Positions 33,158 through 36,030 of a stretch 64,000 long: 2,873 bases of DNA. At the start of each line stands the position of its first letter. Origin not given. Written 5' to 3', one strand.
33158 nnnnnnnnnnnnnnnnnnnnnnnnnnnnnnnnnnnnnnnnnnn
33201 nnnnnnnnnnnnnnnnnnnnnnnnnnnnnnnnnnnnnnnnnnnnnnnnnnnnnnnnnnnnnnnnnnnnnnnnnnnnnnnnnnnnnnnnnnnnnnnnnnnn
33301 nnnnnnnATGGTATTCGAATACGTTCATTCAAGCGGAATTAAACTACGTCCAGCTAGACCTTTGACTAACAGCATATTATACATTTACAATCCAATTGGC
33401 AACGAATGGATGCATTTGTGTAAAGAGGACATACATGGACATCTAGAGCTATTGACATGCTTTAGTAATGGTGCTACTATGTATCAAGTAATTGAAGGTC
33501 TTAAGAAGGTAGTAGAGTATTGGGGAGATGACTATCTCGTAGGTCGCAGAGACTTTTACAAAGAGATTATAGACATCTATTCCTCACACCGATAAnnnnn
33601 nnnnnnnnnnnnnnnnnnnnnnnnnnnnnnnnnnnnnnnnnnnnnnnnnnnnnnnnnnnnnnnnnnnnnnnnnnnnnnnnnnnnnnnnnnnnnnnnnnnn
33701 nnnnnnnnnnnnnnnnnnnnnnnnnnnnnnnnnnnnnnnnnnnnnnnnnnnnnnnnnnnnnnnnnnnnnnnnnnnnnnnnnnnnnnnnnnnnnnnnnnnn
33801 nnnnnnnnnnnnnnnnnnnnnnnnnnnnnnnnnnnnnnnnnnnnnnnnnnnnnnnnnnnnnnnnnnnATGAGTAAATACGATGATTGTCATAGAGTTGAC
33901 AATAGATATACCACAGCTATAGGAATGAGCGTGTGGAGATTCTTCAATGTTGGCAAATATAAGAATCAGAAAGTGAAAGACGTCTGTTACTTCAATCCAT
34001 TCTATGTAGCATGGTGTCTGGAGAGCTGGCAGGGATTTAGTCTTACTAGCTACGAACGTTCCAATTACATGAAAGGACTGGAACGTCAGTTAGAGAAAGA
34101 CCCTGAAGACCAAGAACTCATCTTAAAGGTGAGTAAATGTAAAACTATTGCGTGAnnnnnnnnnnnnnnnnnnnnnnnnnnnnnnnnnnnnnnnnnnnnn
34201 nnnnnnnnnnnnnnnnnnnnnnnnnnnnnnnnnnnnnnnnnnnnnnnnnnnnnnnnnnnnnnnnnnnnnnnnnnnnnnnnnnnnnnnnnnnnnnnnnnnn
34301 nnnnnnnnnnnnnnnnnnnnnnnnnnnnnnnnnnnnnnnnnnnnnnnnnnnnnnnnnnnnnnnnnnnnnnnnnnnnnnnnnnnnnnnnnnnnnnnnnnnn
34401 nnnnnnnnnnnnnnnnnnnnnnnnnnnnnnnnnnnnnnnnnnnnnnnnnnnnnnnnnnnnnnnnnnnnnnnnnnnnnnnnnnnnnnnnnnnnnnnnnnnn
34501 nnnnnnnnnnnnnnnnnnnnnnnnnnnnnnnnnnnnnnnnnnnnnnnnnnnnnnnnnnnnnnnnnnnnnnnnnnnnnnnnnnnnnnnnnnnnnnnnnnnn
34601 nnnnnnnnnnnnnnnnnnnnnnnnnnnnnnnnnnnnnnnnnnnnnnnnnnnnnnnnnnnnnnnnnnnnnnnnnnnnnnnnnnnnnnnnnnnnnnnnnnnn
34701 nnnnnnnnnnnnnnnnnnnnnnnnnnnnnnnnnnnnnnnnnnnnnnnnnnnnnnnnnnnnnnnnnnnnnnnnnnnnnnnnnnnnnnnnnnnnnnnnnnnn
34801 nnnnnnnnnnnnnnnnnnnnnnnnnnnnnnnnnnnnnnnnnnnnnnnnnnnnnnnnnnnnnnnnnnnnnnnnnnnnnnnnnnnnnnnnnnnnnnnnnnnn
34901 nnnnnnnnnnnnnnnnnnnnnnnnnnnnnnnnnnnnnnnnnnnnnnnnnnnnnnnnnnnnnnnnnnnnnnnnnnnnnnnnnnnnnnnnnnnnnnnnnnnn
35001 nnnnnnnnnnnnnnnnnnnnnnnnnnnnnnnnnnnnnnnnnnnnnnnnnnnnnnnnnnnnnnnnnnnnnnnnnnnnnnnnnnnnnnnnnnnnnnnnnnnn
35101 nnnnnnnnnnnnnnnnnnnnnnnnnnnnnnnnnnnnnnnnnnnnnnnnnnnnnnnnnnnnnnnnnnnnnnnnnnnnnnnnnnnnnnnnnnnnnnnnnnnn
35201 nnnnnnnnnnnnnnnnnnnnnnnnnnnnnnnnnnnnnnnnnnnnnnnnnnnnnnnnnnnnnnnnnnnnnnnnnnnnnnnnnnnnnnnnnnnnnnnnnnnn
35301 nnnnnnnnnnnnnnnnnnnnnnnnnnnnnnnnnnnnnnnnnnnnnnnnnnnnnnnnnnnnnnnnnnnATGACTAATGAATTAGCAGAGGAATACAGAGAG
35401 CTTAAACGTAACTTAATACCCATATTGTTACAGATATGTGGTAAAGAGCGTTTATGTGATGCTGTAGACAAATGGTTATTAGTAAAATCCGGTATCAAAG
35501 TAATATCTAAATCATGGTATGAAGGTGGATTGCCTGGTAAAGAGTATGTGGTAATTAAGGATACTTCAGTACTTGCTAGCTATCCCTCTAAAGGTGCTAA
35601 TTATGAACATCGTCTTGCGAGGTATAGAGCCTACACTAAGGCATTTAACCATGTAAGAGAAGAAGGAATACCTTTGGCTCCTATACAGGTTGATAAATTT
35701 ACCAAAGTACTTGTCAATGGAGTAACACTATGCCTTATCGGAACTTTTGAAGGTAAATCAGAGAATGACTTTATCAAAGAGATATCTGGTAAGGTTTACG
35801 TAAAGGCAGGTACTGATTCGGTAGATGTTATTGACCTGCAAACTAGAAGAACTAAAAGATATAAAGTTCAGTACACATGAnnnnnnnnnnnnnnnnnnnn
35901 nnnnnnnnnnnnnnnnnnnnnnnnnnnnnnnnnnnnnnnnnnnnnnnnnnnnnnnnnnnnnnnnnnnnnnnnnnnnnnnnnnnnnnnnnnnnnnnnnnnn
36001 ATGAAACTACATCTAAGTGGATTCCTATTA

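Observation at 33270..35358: Four hairpins with covarying stems and a conserved ATAGGT(T/A)A loop placed on or next to start codons, each preceded by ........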

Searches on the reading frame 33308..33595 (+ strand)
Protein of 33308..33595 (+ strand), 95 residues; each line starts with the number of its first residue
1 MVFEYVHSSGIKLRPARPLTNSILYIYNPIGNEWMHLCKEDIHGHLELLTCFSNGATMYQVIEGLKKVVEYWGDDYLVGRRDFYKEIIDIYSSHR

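Call 93: search_protein_families(library=pfam, proteins=[window:33308-33595:+], max_evalue=0.01)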
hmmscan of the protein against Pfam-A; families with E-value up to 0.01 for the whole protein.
window:33308-33595:+ (95 aa): 0 families

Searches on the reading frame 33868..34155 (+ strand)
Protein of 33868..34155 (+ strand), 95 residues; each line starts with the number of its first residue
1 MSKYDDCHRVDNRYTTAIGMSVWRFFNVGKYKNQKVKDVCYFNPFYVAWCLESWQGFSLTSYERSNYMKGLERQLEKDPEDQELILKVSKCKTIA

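Call 93: search_protein_families(library=pfam, proteins=[window:33868-34155:+], max_evalue=0.01)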
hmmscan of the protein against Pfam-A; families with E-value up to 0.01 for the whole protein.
window:33868-34155:+ (95 aa): 1 family
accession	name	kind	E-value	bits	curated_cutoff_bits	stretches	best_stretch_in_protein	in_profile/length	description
PF20600.3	ExoX-like_C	-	1.9e-06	27.6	26.5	1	26-52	1-27/30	Exodeoxyribonuclease X-like C-terminal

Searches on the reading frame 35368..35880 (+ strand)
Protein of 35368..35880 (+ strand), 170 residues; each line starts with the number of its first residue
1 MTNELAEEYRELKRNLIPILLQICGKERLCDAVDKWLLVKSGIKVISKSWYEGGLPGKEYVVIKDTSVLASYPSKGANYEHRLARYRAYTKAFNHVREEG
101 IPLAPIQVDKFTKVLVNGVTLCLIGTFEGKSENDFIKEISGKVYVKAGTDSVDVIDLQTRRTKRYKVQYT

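Call 12: search_protein_families(library=phrogs, proteins=[window:35368-35880:+])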
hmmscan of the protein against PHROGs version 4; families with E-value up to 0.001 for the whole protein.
window:35368-35880:+ (170 aa): 0 families

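Call 93: search_protein_families(library=pfam, proteins=[window:35368-35880:+], max_evalue=0.01)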
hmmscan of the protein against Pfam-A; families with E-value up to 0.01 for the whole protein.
window:35368-35880:+ (170 aa): 0 families
